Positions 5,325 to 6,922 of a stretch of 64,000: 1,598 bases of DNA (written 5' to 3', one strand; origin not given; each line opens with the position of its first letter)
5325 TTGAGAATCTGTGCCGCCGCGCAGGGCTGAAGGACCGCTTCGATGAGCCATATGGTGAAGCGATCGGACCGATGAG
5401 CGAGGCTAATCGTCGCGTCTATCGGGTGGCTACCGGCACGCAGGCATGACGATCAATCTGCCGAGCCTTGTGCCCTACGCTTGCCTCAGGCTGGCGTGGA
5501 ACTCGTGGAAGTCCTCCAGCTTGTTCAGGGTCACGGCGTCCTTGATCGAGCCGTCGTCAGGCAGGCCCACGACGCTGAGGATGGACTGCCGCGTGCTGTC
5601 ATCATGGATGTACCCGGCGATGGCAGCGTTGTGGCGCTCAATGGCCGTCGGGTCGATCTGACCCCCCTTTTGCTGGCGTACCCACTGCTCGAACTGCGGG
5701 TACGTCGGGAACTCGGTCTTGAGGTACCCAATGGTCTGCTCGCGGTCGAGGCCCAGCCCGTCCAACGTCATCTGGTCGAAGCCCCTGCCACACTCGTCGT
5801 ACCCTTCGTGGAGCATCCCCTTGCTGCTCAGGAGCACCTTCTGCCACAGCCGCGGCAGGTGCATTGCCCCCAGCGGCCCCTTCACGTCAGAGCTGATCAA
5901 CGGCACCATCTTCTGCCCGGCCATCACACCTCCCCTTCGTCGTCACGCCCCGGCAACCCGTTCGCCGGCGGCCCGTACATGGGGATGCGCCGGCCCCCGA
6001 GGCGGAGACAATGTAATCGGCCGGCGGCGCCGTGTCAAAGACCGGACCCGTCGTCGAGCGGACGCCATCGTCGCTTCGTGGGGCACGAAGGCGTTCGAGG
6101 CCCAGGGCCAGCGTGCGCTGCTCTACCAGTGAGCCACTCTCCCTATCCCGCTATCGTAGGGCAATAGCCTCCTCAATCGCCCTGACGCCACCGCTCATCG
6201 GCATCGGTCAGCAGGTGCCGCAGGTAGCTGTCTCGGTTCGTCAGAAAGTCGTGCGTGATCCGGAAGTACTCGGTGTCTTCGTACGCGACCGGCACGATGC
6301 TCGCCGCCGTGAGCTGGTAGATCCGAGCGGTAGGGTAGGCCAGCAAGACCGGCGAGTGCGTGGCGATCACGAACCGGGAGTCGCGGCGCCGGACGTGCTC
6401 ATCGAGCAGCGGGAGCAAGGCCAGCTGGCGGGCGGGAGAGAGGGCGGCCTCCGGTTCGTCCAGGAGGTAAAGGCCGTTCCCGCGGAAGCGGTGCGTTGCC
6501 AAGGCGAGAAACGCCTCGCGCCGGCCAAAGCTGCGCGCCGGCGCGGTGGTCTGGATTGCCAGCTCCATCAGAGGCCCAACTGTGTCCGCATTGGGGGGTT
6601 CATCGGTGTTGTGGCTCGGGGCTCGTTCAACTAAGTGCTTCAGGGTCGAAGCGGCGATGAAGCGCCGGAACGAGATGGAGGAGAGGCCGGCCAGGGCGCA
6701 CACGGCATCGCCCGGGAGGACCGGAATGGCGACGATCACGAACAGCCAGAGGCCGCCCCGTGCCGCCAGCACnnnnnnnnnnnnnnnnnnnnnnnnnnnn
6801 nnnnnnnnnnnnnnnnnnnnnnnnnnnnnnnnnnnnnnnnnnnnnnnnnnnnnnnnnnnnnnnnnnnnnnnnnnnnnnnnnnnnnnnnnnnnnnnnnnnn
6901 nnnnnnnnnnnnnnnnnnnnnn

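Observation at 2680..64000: Eleven sugar-binding lipoprotein genes but no intact permease or ATPase genes: orphan SBPs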

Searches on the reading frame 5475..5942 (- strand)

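Call 8: search_protein_families(library=pfam, proteins=[window:5475-5942:-], max_evalue=0.01)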
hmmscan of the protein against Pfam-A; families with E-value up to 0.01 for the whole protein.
window:5475-5942:- (155 aa): 1 family
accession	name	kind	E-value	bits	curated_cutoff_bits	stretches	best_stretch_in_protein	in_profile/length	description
PF16798.10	DUF5069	-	0.0013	19.3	27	1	25-122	13-106/133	Domain of unknown function (DUF5069)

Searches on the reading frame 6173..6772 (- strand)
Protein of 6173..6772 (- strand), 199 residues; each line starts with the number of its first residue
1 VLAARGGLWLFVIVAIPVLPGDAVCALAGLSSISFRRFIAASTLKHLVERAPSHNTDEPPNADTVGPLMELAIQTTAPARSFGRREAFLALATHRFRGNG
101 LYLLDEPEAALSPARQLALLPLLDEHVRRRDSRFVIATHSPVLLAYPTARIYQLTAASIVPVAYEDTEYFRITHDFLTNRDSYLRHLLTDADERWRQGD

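Call 56: search_protein_families(library=pfam, proteins=[window:6173-6772:-], max_evalue=0.01)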
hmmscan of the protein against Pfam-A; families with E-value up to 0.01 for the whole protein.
window:6173-6772:- (199 aa): 4 families
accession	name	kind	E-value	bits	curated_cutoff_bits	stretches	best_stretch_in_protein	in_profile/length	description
PF13304.12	AAA_21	-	3.8e-10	40.8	27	1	76-145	234-304/304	AAA domain, putative AbiEii toxin, Type IV TA system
PF09335.16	VTT_dom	-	4.9e-06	27.5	33.9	1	4-44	68-108/123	VTT domain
PF13175.12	AAA_15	-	0.0045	17.1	32.1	1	99-142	329-372/374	AAA ATPase domain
PF02463.25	SMC_N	-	0.0058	16.5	40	1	89-144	149-202/220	RecF/RecN/SMC N terminal domain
